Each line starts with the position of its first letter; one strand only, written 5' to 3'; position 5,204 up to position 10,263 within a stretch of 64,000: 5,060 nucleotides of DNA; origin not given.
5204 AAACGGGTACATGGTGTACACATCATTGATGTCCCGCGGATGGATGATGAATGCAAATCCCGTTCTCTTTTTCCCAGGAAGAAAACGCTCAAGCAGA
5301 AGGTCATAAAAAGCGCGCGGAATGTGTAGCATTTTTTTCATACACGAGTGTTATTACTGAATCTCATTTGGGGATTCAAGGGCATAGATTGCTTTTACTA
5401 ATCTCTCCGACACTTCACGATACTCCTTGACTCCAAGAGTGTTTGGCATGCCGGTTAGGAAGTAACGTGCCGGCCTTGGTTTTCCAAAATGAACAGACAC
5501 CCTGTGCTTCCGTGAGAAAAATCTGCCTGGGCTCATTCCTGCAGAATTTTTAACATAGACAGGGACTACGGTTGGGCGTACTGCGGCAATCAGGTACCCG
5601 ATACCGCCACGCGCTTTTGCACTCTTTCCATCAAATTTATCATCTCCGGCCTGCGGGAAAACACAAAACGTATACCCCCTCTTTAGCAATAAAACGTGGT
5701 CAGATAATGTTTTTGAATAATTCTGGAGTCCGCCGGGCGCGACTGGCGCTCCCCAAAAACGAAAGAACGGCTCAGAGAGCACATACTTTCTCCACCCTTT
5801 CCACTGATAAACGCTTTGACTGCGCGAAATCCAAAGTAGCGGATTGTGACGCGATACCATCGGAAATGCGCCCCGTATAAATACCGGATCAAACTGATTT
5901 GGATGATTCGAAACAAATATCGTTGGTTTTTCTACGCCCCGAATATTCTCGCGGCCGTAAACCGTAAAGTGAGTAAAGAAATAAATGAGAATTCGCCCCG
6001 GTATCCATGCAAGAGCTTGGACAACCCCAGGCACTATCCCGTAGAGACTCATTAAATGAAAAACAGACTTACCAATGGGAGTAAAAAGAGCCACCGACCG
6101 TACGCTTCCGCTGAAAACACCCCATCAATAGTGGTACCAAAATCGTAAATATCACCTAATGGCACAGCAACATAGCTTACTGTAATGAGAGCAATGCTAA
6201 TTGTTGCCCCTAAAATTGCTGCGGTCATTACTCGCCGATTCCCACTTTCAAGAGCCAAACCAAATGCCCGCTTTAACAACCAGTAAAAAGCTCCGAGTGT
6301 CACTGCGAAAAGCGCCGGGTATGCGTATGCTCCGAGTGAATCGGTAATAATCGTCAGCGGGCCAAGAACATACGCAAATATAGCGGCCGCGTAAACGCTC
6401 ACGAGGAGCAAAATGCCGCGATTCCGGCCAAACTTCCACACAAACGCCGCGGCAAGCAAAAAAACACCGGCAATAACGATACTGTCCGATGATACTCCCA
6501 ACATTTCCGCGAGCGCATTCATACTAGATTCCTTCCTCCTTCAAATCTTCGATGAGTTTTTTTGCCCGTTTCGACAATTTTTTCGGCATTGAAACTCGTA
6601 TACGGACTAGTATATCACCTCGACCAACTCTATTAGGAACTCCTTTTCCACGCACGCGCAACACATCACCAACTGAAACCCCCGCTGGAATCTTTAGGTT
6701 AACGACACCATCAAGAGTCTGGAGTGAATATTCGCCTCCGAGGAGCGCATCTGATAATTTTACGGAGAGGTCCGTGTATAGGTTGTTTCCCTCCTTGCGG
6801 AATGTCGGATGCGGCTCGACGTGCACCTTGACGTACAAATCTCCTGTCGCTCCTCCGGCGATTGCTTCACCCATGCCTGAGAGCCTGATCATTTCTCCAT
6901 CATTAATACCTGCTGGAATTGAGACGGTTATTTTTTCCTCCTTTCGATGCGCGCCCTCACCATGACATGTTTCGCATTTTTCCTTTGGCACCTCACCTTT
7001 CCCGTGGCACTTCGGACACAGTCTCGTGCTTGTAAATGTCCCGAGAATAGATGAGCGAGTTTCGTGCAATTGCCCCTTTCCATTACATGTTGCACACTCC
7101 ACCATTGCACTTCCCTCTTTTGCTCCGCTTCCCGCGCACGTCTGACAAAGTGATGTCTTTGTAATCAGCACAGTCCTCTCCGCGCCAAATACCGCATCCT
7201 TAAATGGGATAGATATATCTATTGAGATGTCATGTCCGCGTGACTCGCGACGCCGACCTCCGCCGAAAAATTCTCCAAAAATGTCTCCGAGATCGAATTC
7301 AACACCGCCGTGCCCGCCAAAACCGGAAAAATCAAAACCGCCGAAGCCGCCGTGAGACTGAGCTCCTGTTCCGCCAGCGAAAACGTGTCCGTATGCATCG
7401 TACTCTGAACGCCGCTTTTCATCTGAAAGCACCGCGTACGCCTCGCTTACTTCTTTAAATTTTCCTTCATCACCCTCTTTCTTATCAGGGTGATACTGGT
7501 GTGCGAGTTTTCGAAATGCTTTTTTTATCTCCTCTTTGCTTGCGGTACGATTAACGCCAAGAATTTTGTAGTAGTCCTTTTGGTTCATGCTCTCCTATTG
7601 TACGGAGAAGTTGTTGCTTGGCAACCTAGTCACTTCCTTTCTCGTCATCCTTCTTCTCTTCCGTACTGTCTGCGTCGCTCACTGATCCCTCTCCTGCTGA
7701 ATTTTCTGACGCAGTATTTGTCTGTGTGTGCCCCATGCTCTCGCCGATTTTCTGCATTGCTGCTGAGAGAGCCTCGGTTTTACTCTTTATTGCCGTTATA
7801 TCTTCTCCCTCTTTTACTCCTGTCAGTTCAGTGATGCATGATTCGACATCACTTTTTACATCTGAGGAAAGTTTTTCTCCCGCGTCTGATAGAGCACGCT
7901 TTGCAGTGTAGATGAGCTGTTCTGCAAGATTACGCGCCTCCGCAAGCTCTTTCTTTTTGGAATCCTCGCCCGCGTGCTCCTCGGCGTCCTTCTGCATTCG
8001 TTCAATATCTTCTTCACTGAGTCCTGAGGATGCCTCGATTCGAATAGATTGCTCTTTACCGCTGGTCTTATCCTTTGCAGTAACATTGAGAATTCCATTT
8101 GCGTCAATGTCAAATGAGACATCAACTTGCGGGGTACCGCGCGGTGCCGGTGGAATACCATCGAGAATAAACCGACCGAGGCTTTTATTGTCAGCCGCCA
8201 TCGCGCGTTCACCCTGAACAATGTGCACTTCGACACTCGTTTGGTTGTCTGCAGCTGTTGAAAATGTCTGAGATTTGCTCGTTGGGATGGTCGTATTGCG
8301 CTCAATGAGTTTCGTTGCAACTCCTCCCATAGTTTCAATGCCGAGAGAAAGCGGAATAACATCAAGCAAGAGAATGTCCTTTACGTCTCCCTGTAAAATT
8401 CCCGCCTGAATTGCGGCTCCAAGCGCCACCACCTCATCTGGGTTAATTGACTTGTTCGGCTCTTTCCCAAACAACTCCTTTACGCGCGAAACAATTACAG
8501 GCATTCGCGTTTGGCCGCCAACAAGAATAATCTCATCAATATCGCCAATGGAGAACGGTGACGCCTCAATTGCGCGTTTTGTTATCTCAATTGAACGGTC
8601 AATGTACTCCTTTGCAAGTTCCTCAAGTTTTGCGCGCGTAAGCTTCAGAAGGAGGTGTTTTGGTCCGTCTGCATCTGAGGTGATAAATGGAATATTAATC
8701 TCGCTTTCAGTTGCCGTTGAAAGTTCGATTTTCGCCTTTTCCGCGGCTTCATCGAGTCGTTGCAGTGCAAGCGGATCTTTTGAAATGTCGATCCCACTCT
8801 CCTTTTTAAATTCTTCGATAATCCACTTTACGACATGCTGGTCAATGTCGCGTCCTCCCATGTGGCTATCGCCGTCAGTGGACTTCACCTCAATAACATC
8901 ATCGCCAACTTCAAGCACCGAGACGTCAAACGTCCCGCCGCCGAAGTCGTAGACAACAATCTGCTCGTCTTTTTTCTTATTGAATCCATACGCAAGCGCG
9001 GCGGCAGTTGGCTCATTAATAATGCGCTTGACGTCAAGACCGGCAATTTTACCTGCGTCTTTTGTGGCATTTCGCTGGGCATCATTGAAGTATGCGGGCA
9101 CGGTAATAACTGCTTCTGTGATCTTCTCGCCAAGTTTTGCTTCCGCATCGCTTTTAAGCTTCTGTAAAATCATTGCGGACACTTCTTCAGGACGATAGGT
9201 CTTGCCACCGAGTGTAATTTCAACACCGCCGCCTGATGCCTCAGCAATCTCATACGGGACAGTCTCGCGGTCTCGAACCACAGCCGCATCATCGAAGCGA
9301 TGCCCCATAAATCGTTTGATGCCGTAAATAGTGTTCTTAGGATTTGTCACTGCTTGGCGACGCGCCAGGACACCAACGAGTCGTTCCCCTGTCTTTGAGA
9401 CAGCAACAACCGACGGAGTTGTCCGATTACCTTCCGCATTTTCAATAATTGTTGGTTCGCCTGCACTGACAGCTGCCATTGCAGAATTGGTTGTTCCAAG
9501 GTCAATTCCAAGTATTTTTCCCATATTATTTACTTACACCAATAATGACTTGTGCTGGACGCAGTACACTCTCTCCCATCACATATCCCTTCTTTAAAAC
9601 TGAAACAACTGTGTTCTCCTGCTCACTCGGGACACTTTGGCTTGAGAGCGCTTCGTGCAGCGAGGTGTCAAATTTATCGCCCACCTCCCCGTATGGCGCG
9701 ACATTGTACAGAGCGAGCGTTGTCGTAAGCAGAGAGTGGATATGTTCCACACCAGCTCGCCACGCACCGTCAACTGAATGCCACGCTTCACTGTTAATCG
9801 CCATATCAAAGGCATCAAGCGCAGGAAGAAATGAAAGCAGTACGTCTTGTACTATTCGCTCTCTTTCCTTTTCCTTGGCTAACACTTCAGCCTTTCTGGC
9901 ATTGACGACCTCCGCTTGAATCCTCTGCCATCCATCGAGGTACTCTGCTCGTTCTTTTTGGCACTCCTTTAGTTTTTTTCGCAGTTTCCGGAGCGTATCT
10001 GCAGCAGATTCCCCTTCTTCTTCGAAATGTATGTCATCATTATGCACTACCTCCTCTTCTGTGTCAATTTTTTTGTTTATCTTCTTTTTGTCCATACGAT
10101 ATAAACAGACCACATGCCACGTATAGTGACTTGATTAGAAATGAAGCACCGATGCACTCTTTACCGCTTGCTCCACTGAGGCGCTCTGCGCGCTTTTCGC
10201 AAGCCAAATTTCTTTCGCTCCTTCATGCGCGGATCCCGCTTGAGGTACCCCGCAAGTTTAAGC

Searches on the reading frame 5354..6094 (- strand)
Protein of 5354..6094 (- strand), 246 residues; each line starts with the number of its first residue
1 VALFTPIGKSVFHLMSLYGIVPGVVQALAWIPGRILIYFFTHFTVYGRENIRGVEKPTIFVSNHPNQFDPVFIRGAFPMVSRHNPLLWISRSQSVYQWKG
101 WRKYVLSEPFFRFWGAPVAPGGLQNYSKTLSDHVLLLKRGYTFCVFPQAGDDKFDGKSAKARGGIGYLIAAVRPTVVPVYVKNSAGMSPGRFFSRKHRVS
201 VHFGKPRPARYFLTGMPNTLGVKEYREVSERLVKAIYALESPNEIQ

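Call 57: search_protein_families(library=pfam, proteins=[window:5354-6094:-], max_evalue=0.0001)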
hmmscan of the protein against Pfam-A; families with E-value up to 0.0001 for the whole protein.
window:5354-6094:- (246 aa): 1 family
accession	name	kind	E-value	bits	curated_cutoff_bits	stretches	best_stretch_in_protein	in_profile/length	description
PF01553.26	Acyltransferase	-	7.8e-10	39.1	23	1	43-182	2-132/132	Acyltransferase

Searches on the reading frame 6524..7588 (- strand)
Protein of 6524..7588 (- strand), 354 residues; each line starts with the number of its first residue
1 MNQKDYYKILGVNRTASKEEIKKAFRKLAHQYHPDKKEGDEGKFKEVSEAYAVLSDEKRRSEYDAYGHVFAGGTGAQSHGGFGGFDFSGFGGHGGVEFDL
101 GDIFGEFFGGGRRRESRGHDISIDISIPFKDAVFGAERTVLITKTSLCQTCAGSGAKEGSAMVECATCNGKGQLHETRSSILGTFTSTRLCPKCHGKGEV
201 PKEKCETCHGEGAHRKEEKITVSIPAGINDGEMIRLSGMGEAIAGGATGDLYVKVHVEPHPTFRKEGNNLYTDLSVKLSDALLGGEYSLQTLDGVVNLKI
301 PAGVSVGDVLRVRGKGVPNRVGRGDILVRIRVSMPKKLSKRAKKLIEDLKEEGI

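Call 57: search_protein_families(library=pfam, proteins=[window:6524-7588:-], max_evalue=0.0001)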
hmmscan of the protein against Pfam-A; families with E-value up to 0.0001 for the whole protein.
window:6524-7588:- (354 aa): 3 families
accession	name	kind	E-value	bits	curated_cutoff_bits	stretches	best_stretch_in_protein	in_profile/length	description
PF01556.23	DnaJ_C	-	7.5e-44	149.9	26.6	1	122-335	2-152/152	DnaJ C terminal domain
PF00226.36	DnaJ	-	2e-25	89.1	27.8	1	5-64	1-63/63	DnaJ domain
PF00684.25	DnaJ_CXXCXGXG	-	1.6e-15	57.6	32.7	1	148-212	1-65/65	DnaJ central domain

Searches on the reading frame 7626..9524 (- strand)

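Call 57: search_protein_families(library=pfam, proteins=[window:7626-9524:-], max_evalue=0.0001)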
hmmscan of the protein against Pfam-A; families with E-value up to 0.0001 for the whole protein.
window:7626-9524:- (632 aa): 2 families
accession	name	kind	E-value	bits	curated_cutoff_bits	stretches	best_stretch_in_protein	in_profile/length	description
PF00012.26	HSP70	-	2.6e-249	828.9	20.6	1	4-597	1-597/599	Hsp70 protein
PF06723.19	MreB_Mbl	-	5.5e-15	55.5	27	1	117-372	75-317/327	MreB/Mbl protein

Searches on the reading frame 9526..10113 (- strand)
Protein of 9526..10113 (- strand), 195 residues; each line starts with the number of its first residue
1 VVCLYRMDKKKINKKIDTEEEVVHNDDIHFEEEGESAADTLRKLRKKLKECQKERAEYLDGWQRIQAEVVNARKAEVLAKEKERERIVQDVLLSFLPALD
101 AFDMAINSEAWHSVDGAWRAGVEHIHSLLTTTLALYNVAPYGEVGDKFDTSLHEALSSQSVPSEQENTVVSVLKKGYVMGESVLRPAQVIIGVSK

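Call 57: search_protein_families(library=pfam, proteins=[window:9526-10113:-], max_evalue=0.0001)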
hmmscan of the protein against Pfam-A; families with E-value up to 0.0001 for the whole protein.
window:9526-10113:- (195 aa): 1 family
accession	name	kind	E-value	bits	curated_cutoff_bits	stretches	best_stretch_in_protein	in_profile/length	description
PF01025.24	GrpE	-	4.4e-36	124.5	25.8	1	32-191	4-163/165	GrpE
